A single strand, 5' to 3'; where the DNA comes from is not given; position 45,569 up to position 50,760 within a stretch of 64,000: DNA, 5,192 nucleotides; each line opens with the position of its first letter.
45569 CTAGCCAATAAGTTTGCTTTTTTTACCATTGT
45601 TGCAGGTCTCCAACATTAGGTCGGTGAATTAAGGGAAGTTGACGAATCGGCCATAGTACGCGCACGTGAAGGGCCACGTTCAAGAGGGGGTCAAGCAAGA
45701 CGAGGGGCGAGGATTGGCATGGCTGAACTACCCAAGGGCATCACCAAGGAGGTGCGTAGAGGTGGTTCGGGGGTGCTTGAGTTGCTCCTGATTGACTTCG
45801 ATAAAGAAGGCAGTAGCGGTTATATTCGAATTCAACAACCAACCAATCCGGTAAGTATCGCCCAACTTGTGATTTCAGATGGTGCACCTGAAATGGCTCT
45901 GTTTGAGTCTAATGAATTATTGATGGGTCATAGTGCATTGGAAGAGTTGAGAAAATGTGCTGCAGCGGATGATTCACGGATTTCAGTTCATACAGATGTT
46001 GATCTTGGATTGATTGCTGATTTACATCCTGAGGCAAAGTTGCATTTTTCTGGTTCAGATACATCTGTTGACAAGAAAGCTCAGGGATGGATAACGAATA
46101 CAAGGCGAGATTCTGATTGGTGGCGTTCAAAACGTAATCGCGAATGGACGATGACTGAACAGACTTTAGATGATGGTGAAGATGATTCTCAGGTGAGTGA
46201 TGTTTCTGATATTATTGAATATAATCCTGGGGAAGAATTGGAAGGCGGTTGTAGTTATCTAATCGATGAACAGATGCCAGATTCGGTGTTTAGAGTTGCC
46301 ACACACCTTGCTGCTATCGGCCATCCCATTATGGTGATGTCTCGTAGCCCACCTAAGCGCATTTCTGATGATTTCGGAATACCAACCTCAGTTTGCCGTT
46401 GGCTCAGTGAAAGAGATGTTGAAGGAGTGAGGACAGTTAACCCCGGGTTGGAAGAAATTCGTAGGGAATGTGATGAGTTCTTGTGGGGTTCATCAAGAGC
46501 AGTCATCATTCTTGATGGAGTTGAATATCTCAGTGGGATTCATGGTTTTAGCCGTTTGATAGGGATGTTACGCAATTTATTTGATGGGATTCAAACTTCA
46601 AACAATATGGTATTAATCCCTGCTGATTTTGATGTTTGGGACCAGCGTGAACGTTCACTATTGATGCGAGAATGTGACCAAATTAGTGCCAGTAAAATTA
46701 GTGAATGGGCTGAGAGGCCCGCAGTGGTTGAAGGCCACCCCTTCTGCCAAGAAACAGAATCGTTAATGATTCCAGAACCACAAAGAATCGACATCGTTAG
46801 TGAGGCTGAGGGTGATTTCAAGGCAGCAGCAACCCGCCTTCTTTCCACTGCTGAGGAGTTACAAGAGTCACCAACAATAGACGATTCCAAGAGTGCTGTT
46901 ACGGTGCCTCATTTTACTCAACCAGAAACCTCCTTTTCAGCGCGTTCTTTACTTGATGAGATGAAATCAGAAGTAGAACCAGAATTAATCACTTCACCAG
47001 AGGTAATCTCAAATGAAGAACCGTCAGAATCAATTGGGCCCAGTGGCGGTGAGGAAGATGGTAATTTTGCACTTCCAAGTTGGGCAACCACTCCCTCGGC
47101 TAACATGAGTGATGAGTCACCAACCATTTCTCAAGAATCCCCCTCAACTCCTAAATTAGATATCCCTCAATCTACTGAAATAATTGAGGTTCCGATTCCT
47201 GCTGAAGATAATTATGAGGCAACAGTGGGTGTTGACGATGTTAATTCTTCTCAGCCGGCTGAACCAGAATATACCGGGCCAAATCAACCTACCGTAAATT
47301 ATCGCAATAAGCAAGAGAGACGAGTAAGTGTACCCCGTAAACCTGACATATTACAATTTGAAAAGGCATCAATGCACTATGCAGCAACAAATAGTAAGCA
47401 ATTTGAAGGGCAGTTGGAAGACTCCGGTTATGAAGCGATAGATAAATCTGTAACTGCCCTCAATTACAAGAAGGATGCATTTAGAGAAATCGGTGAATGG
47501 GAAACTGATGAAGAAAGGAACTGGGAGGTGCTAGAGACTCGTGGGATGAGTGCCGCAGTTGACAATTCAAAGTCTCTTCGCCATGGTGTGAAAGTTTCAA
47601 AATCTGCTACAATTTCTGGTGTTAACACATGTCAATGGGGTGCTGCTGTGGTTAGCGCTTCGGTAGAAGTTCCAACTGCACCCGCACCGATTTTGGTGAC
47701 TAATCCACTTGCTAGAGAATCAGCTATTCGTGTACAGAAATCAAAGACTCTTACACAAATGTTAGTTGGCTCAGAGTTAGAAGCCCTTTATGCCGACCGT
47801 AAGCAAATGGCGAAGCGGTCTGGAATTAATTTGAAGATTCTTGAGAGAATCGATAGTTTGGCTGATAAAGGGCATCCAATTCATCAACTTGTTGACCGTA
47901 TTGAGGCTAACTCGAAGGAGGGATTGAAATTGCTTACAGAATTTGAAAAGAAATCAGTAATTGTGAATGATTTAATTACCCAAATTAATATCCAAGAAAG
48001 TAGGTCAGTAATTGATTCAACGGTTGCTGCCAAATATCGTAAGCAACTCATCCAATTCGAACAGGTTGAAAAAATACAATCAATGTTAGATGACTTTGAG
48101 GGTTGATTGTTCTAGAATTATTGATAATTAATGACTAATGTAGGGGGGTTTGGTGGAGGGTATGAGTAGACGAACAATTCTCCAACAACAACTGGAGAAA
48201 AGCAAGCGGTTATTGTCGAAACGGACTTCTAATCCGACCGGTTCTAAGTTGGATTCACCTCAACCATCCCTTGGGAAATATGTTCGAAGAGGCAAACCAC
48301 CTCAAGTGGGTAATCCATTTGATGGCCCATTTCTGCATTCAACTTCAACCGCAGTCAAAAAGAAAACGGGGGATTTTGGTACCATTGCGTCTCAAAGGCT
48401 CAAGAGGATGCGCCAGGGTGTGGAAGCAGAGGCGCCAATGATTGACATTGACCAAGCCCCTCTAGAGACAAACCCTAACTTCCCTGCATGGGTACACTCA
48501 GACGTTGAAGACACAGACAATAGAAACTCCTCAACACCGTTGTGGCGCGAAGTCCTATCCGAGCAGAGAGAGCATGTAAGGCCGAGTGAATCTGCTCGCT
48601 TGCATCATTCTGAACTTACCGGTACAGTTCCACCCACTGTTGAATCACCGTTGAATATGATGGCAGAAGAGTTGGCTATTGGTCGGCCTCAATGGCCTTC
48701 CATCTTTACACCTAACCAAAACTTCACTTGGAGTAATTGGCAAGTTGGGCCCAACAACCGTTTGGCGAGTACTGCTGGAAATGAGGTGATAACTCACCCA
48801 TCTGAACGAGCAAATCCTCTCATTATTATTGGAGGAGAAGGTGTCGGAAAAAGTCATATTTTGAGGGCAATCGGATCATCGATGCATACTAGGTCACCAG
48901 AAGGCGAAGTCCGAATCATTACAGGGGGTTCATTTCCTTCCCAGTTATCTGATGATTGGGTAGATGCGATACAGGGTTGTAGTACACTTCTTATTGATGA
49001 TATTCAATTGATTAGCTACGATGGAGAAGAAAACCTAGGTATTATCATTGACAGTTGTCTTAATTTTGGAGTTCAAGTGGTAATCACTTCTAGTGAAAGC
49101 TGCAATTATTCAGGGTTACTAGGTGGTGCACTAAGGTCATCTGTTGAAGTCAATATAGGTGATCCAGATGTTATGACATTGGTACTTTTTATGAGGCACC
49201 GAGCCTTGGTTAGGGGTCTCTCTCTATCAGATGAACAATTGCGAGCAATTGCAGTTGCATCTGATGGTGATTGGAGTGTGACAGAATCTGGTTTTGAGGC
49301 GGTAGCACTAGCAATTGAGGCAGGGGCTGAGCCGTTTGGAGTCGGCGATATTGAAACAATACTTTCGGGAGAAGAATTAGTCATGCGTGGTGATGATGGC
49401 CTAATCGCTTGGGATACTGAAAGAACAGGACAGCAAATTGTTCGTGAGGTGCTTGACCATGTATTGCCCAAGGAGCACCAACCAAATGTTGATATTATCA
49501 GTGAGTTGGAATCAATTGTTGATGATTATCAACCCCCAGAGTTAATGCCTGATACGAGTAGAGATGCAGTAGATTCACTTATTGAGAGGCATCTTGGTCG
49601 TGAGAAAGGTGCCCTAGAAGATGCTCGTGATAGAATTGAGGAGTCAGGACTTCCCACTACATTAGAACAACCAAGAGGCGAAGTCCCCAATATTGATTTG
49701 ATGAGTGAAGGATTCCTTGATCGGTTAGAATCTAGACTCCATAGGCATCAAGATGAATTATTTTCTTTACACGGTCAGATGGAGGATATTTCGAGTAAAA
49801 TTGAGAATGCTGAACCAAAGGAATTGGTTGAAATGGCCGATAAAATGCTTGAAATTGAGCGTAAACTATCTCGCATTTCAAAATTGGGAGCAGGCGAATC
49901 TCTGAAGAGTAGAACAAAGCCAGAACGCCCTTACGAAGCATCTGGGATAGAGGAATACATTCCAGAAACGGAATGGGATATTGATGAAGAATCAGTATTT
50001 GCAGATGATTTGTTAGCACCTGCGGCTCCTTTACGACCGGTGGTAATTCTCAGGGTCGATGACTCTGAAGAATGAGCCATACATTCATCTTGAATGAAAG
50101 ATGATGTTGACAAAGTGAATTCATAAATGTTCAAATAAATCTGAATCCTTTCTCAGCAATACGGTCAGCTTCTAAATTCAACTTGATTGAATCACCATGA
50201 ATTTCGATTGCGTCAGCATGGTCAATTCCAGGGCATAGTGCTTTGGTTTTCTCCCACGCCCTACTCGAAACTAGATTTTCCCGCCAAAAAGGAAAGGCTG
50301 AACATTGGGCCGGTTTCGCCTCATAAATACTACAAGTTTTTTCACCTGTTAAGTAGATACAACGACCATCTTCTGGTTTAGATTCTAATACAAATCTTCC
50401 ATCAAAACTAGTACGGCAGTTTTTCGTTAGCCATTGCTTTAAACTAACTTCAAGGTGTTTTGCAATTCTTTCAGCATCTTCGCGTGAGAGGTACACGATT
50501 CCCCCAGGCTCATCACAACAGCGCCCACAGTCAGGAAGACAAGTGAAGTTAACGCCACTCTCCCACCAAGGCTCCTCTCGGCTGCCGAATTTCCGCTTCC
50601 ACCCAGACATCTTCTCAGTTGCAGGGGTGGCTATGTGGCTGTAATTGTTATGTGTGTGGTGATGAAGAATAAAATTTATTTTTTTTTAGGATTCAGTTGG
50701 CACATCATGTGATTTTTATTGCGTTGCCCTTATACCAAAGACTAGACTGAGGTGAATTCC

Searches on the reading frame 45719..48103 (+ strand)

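Call 47: search_protein_families(library=pfam, proteins=[window:45719-48103:+], max_evalue=0.00001)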
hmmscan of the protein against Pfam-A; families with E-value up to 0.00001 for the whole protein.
window:45719-48103:+ (795 aa): 1 family
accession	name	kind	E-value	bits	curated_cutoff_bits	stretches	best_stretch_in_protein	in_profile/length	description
PF05763.18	DUF835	-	9.3e-17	61.5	33.1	1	192-318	10-135/136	Protein of unknown function (DUF835)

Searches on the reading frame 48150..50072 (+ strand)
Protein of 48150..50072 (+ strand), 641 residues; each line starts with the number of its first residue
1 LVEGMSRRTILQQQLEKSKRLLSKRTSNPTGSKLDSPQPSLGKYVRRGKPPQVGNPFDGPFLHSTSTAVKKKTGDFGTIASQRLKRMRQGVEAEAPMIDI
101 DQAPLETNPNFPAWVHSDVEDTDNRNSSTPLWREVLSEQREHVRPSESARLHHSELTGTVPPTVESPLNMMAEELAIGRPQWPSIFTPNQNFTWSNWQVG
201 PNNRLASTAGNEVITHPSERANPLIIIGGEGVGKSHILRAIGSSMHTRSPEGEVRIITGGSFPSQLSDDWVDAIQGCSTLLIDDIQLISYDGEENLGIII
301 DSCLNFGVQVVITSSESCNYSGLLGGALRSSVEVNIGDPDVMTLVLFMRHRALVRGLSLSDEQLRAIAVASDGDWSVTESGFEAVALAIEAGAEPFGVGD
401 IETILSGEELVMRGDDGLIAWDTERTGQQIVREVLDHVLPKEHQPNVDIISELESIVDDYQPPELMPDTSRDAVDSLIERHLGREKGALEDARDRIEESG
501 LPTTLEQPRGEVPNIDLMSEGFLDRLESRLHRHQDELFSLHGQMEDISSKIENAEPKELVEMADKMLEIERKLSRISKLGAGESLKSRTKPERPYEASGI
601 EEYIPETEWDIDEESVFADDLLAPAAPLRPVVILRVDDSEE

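Call 47: search_protein_families(library=pfam, proteins=[window:48150-50072:+], max_evalue=0.00001)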
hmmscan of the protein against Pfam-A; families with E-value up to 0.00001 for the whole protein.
window:48150-50072:+ (641 aa): 1 family
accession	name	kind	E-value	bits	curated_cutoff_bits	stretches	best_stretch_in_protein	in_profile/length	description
PF00308.24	Bac_DnaA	-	6.6e-17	62.6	23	1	189-318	2-141/162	Bacterial DnaA ATPAse domain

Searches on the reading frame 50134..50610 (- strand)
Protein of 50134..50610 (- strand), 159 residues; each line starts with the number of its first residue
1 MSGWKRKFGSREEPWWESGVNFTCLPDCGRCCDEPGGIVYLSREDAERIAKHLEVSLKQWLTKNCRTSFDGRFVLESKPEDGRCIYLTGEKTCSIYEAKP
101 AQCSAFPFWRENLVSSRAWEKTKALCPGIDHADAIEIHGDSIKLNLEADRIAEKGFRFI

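Call 47: search_protein_families(library=pfam, proteins=[window:50134-50610:-], max_evalue=0.00001)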
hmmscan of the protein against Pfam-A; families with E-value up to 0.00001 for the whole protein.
window:50134-50610:- (159 aa): 1 family
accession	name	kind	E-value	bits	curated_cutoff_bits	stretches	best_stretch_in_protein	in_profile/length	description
PF03692.20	CxxCxxCC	-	5.5e-11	43.4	23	1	24-126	2-84/85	Putative zinc- or iron-chelating domain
